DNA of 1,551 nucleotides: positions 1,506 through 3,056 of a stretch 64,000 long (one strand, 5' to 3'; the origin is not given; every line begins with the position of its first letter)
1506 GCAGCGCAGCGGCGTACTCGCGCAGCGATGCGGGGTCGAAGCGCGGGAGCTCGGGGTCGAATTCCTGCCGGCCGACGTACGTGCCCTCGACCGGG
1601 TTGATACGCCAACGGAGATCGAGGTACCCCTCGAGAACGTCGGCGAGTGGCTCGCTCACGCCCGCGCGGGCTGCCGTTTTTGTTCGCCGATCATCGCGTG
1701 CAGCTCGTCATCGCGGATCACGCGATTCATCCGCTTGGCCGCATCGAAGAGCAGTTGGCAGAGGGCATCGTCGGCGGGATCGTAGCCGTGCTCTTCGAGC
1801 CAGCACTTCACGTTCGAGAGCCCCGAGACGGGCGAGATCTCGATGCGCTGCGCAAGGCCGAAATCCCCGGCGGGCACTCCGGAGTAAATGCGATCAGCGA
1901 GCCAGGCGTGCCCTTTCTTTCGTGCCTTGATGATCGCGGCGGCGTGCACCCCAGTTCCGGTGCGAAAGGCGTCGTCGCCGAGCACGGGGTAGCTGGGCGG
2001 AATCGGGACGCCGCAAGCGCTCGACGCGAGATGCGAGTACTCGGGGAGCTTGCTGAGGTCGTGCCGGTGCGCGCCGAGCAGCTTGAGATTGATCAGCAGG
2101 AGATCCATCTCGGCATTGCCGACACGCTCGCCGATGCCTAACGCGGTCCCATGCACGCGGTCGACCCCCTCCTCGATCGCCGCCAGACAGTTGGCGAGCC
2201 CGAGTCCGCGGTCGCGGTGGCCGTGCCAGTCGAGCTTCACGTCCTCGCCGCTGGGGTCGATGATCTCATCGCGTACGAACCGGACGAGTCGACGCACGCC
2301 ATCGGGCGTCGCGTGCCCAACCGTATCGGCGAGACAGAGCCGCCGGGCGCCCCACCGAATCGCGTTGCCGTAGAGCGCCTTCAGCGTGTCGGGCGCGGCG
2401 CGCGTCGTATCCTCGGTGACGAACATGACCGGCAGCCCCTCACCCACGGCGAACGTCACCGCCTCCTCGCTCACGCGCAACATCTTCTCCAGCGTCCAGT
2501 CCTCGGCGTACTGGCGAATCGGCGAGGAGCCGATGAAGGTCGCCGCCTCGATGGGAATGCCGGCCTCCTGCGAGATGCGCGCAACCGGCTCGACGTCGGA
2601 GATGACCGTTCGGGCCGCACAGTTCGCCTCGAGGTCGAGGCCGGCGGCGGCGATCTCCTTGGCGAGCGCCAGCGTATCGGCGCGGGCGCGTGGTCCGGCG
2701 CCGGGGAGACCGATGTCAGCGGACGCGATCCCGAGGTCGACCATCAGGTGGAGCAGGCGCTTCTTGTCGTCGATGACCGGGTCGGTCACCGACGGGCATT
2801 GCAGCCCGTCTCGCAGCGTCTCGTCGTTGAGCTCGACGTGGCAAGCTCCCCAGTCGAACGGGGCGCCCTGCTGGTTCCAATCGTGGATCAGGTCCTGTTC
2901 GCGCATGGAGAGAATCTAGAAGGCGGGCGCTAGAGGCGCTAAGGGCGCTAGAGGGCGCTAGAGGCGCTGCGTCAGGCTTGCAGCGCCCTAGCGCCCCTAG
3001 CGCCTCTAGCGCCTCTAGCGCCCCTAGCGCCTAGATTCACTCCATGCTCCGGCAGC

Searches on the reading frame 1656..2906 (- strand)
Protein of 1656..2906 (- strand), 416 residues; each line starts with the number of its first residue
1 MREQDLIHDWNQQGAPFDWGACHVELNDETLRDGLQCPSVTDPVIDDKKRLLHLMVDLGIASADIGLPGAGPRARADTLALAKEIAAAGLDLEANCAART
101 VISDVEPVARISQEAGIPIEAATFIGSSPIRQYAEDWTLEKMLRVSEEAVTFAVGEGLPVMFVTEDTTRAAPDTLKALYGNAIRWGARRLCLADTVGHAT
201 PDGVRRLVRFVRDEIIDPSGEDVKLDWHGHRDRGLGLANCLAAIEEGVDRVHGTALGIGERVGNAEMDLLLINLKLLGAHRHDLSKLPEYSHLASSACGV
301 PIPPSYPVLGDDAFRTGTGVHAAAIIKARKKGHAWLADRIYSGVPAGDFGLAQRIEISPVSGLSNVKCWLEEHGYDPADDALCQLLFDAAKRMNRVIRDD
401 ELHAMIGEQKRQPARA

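Call 9: search_protein_families(library=pfam, proteins=[window:1656-2906:-])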
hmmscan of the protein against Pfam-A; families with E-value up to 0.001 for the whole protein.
window:1656-2906:- (416 aa): 1 family
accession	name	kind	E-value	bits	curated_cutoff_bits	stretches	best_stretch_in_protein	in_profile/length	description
PF00682.25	HMGL-like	-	1.2e-39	136.7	29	1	24-291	2-257/260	HMGL-like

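Call 10: find_homologous_proteins(query=window:1656-2906:-, max_evalue=1e-30)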
Query window:1656-2906:- (416 aa): 8000 proteins with E <= 1e-30 among 8000 candidates; the best 120 are listed.
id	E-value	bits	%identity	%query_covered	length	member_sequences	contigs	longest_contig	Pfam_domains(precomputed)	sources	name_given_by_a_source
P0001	1.2e-270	915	97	100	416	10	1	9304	PF00682.26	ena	-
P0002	4.9e-270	913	96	100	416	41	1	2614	PF00682.26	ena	-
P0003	9.9e-269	909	97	100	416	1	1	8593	PF00682.26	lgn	-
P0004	2.3e-267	905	96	100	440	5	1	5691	PF00682.26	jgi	-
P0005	1.2e-265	899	95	100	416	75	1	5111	PF00682.26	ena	-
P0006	1.9e-264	895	95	100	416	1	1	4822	PF00682.26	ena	-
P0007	1.6e-261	885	94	100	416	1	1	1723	PF00682.26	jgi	jgi:isopropylmalate/homocitrate/citramalate synthase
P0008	4.1e-261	884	94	100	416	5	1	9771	PF00682.26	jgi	jgi:2-isopropylmalate synthase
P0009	4.5e-260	881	94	100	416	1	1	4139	PF00682.26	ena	-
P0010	5.7e-260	880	93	100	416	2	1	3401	PF00682.26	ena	-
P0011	2.4e-257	872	93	100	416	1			PF00682.26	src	-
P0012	4.2e-256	868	92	100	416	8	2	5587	PF00682.26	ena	-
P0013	3.2e-254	861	93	100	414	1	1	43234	PF00682.26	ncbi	ncbi:MAG: LeuA family protein [Gemmatimonadaceae bacterium]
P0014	1.2e-251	853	91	100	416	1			PF00682.26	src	-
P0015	1.5e-250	849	90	100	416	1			PF00682.26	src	-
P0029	1.9e-235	799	85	100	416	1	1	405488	PF00682.26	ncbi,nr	ncbi:MAG TPA: LeuA family protein [Gemmatimonadaceae bacterium]|nr:LeuA family protein [Gemmatimonad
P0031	3.1e-235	799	86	99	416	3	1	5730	PF00682.26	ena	-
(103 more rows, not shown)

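Call 12: find_encoding_contigs(protein=P0013, flank=10000, max_places=2)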
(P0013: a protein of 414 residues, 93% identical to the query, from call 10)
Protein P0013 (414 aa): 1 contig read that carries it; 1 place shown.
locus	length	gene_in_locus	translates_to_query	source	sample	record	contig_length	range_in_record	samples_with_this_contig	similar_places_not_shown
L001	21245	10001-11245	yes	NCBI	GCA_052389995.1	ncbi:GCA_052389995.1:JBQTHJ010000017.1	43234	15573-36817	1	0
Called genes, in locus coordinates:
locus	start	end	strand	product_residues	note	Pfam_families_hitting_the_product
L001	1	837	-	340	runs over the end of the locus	PF20030:bpMoxR, PF00004:AAA (weak), PF07726:AAA_3, PF07728:AAA_5, PF17863:AAA_lid_2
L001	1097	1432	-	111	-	PF12690:BsuPI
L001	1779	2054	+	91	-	PF09527:ATPase_gene1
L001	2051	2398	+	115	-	-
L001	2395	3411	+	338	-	PF00119:ATP-synt_A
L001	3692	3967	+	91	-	PF00137:ATP-synt_C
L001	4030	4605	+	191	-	PF00430:ATP-synt_B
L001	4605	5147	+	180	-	PF00213:OSCP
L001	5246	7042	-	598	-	PF03109:ABC1, PF27536:UbiB_helical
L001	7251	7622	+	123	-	PF05899:Cupin_3 (faint), PF07883:Cupin_2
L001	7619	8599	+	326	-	PF00483:NTP_transferase, PF12804:NTP_transf_3, PF25084:LbH_EIF2B (faint)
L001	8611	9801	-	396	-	PF04389:Peptidase_M28, PF01546:Peptidase_M20, PF07687:M20_dimer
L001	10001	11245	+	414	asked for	PF00682:HMGL-like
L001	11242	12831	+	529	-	PF05960:DUF885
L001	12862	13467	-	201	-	-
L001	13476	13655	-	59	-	PF04328:Sel_put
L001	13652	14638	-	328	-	PF07719:TPR_2 (faint), PF00515:TPR_1 (faint), PF13176:TPR_7 (faint), PF13181:TPR_8 (faint), PF13424:TPR_12 (weak), PF17874:TPR_MalT (weak), PF13424:TPR_12 (weak)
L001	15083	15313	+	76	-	-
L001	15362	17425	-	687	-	PF02554:CstA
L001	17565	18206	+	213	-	-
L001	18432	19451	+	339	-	PF00180:Iso_dh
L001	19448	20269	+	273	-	PF00149:Metallophos, PF12850:Metallophos_2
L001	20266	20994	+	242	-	PF10263:SprT-like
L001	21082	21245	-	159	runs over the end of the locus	PF12680:SnoaL_2 (weak), PF14534:DUF4440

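Call 13: find_encoding_contigs(protein=P0001, flank=10000, max_places=2)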
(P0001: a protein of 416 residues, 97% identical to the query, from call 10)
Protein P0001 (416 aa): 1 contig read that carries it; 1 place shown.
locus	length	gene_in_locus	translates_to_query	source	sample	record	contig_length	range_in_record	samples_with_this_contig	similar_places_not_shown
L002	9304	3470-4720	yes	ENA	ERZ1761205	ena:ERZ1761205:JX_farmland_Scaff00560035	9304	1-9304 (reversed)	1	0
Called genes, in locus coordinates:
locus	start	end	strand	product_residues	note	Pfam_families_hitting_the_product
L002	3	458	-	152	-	?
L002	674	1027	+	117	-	PF01050:MannoseP_isomer (weak), PF05899:Cupin_3 (weak), PF07883:Cupin_2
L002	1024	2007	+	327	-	PF00132:Hexapep (faint), PF00483:NTP_transferase, PF12804:NTP_transf_3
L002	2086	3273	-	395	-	PF04389:Peptidase_M28, PF01546:Peptidase_M20, PF07687:M20_dimer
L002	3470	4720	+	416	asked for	PF00682:HMGL-like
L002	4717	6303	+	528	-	PF05960:DUF885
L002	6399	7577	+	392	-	PF07690:MFS_1, PF12832:MFS_1_like (faint), PF07690:MFS_1, PF00083:Sugar_tr (weak)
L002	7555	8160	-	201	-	-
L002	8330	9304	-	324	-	?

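Call 14: find_encoding_contigs(protein=P0029, flank=10000, max_places=2)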
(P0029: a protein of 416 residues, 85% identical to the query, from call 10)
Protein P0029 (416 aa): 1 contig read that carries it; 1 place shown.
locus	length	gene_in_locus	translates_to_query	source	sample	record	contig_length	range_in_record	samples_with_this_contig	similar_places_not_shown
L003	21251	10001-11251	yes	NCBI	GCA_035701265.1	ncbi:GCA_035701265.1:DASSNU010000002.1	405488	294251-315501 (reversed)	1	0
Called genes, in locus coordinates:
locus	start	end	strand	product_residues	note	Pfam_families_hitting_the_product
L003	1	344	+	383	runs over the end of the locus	PF00119:ATP-synt_A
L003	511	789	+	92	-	PF00137:ATP-synt_C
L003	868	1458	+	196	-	PF00430:ATP-synt_B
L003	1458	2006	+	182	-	PF00213:OSCP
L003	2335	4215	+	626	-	PF01433:Peptidase_M1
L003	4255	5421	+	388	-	PF13439:Glyco_transf_4, PF20706:GT4-conflict (weak), PF00534:Glycos_transf_1, PF13692:Glyco_trans_1_4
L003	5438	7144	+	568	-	PF03109:ABC1, PF27536:UbiB_helical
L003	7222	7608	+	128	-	PF07883:Cupin_2 (weak)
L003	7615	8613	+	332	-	PF00483:NTP_transferase, PF12804:NTP_transf_3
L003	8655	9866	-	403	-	PF04389:Peptidase_M28, PF01546:Peptidase_M20, PF07687:M20_dimer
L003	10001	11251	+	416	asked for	PF00682:HMGL-like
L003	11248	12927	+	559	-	PF05960:DUF885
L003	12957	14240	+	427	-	PF07690:MFS_1, PF00083:Sugar_tr (faint), PF07690:MFS_1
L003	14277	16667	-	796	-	PF07676:PD40 (faint), PF26550:Tricorn_2nd (faint), PF00930:DPPIV_N (weak), PF26549:Tricorn_N, PF00930:DPPIV_N, PF02129:Peptidase_S15, PF20434:BD-FAE (weak), PF00326:Peptidase_S9, +1 more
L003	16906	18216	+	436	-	-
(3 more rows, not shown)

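Call 27: find_related_loci(query=L001:5246-7042:-, collection=genome_contigs, flank=10000)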
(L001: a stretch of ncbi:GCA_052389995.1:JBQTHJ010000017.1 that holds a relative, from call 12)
Query L001:5246-7042:- (598 aa) in genome_contigs; peptide patterns used: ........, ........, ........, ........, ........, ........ (x = any residue, [..] = any of these).
231 stretches matched a pattern; 130 encode a relative of the query (tblastn E <= 1e-3); the best 80 are kept; 80 distinct loci.
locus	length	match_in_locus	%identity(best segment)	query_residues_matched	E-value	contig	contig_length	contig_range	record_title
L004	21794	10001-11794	100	1-598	0e+0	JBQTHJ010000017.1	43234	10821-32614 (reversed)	MAG: Gemmatimonadaceae bacterium isolate SAR11 c_000000303502, whole genome shotgun sequence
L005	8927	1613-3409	83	1-598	0e+0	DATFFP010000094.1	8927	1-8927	MAG TPA_asm: Gemmatimonadaceae bacterium isolate SMAG_U8639 k141_1360850, whole genome shotgun sequence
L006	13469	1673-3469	83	1-598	0e+0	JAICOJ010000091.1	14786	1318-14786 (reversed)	MAG: Gemmatimonadaceae bacterium isolate OFX_bin.8 k141_713736_length_14786_cov_14.0000, whole genome shotgun sequence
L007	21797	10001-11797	82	1-598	0e+0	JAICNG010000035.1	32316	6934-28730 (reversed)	MAG: Gemmatimonadaceae bacterium isolate OF_bin.40 k141_2892807_length_32316_cov_12.6358, whole genome shotgun sequence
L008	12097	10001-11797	82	1-598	0e+0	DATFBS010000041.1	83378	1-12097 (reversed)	MAG TPA_asm: Gemmatimonadaceae bacterium isolate SMAG_U8534 k141_889231, whole genome shotgun sequence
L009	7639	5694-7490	81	1-598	0e+0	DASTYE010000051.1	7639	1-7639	MAG TPA_asm: Gemmatimonadaceae bacterium isolate SMAG_U2433 k141_39491, whole genome shotgun sequence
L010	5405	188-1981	67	1-598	0e+0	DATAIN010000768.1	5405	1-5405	MAG TPA_asm: Gemmatimonadaceae bacterium isolate SMAG_U6885 k141_394600, whole genome shotgun sequence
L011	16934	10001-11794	68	1-598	0e+0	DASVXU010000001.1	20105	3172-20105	MAG TPA_asm: Gemmatimonadaceae bacterium isolate SMAG_U2583 k141_212369, whole genome shotgun sequence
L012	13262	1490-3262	68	1-594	0e+0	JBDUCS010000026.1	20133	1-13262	MAG: Gemmatimonadaceae bacterium isolate cluster4_bin.52 NODE_4886_length_20133_cov_8.029684, whole genome shotgun seque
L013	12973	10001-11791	68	1-598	0e+0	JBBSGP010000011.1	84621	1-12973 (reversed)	MAG: Gemmatimonadales bacterium isolate LS2_sbin.42 LS2_sbin.42_K_61690_L_84621_cov_59.2059, whole genome shotgun sequen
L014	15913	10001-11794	67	1-598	0e+0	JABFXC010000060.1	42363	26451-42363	MAG: Gemmatimonadaceae bacterium isolate Bin5.19 NODE_139_length_42363_cov_5.149021, whole genome shotgun sequence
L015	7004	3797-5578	68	1-598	0e+0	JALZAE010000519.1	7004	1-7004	MAG: Gemmatimonadota bacterium isolate KAP bin83 SD1490-92_k127_2162829, whole genome shotgun sequence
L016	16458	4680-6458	67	1-593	0e+0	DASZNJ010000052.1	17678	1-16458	MAG TPA_asm: Gemmatimonadaceae bacterium isolate SMAG_U5915 k141_50231, whole genome shotgun sequence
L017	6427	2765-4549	67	1-595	0e+0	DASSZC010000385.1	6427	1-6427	MAG TPA_asm: Gemmatimonadaceae bacterium isolate SMAG_U697 k141_1007766, whole genome shotgun sequence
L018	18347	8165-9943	67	1-593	0e+0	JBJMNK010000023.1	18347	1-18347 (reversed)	MAG: Gemmatimonadaceae bacterium isolate H3_16_all_fractions_metab_conc_10_68_0 k255_1581200, whole genome shotgun seque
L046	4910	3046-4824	63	1-598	0e+0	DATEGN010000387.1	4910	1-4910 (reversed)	MAG TPA_asm: Gemmatimonadaceae bacterium isolate SMAG_U8786 k141_272917, whole genome shotgun sequence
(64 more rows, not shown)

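Call 44: search_protein_families(library=pfam, proteins=[L005:3510-3932:+], max_evalue=0.01)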
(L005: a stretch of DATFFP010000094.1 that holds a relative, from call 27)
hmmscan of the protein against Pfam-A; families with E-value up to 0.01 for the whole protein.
L005:3510-3932:+ (140 aa): 1 family
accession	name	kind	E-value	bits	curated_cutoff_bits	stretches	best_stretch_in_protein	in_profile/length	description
PF05635.17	23S_rRNA_IVP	-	4e-11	43.5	33.8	1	23-101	3-80/106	23S rRNA-intervening sequence protein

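Call 60: find_homologous_proteins(query=L005:3510-3932:+, max_evalue=0.00001)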
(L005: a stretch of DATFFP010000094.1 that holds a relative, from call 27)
Query L005:3510-3932:+ (140 aa): 136 proteins with E <= 0.00001 among 202 candidates; the best 120 are listed.
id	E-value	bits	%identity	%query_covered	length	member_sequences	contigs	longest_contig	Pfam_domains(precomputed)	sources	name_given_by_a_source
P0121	2.1e-83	295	99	99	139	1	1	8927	PF05635.18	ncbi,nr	ncbi:MAG TPA: four helix bundle protein [Gemmatimonadaceae bacterium]|nr:four helix bundle protein [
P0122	3.9e-75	268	90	99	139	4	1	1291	PF05635.18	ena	-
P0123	2.0e-73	262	87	89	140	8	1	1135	PF05635.18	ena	-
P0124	5.4e-73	261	88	99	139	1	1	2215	PF05635.18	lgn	-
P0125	5.7e-70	251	84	88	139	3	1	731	PF05635.18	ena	-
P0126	5.1e-69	248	83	88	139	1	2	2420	PF05635.18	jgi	jgi:four helix bundle protein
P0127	6.9e-69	248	82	88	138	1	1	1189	PF05635.18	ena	-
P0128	7.5e-69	248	83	89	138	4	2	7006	PF05635.18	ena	-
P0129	1.2e-67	244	87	82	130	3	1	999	PF05635.18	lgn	-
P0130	8.3e-67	241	77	89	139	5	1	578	PF05635.18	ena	-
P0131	8.7e-67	241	81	99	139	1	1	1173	PF05635.18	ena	-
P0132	7.6e-60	219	76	99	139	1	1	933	PF05635.18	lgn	-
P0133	2.7e-58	214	73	89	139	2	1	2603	PF05635.18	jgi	jgi:four helix bundle protein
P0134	1.1e-56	208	73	81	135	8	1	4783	PF05635.18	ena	-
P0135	1.5e-56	208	76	77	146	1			PF05635.18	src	-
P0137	6.0e-55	203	77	89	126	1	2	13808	PF05635.18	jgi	jgi:four helix bundle protein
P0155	1.1e-35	140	60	88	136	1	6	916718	PF05635.18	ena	-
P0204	9.9e-31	124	61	80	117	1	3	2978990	PF05635.18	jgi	jgi:four helix bundle protein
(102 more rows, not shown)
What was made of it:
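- Homologues lie mostly on contigs of about 1 kb, as expected for repeats that break assemblies (call 60).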

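Call 61: find_encoding_contigs(protein=P0137, flank=1500, max_places=2)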
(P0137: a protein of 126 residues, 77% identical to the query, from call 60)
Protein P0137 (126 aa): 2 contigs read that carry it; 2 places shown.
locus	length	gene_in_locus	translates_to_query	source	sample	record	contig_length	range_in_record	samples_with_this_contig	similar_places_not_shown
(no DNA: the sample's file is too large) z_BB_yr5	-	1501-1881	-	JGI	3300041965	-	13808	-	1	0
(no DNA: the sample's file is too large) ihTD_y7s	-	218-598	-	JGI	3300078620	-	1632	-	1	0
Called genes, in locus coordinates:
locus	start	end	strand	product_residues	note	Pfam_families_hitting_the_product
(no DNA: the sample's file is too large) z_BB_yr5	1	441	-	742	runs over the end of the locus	-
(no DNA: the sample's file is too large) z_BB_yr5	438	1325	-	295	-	PF02737:3HCDH_N, PF00725:3HCDH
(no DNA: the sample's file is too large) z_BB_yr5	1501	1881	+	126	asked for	PF05635:23S_rRNA_IVP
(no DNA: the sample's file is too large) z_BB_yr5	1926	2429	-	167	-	-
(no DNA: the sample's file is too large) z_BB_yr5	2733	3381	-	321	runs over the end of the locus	-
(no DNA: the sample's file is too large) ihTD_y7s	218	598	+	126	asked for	PF05635:23S_rRNA_IVP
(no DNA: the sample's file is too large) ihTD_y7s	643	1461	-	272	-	-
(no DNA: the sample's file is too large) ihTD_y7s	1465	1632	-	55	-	?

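Call 62: find_encoding_contigs(protein=P0155, flank=1500, max_places=4)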
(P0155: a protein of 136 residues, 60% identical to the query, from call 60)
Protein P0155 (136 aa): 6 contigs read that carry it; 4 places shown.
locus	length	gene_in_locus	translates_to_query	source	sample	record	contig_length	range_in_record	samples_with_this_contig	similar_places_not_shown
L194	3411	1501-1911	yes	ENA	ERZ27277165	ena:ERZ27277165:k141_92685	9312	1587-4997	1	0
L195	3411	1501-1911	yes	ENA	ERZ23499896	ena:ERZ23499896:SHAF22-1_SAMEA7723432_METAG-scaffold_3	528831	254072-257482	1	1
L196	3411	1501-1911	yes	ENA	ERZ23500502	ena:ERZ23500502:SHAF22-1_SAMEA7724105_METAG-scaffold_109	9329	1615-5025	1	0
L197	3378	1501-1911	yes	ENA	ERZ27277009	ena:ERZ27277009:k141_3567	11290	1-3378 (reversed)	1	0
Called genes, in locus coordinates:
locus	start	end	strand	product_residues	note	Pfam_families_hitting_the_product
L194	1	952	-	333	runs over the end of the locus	PF00800:PDT, PF07736:CM_1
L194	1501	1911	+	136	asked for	PF05635:23S_rRNA_IVP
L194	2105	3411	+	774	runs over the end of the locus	PF19313:DUF5916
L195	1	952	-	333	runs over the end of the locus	PF00800:PDT, PF07736:CM_1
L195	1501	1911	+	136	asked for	PF05635:23S_rRNA_IVP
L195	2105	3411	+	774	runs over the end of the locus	PF19313:DUF5916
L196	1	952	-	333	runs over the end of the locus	PF00800:PDT, PF07736:CM_1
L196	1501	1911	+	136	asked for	PF05635:23S_rRNA_IVP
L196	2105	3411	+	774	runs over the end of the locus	PF19313:DUF5916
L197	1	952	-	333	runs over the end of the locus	PF00800:PDT, PF07736:CM_1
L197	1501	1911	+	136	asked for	PF05635:23S_rRNA_IVP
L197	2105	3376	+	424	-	?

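Call 63: find_encoding_contigs(protein=P0204, flank=1500, max_places=3)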
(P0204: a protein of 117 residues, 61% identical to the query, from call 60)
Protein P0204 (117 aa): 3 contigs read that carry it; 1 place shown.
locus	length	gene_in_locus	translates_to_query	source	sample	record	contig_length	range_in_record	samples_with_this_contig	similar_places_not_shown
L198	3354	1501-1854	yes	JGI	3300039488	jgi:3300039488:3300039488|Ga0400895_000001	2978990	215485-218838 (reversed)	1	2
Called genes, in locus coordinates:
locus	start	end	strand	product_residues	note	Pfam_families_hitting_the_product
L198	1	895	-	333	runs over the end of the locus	PF00800:PDT, PF07736:CM_1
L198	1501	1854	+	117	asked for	PF05635:23S_rRNA_IVP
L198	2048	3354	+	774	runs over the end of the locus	PF19313:DUF5916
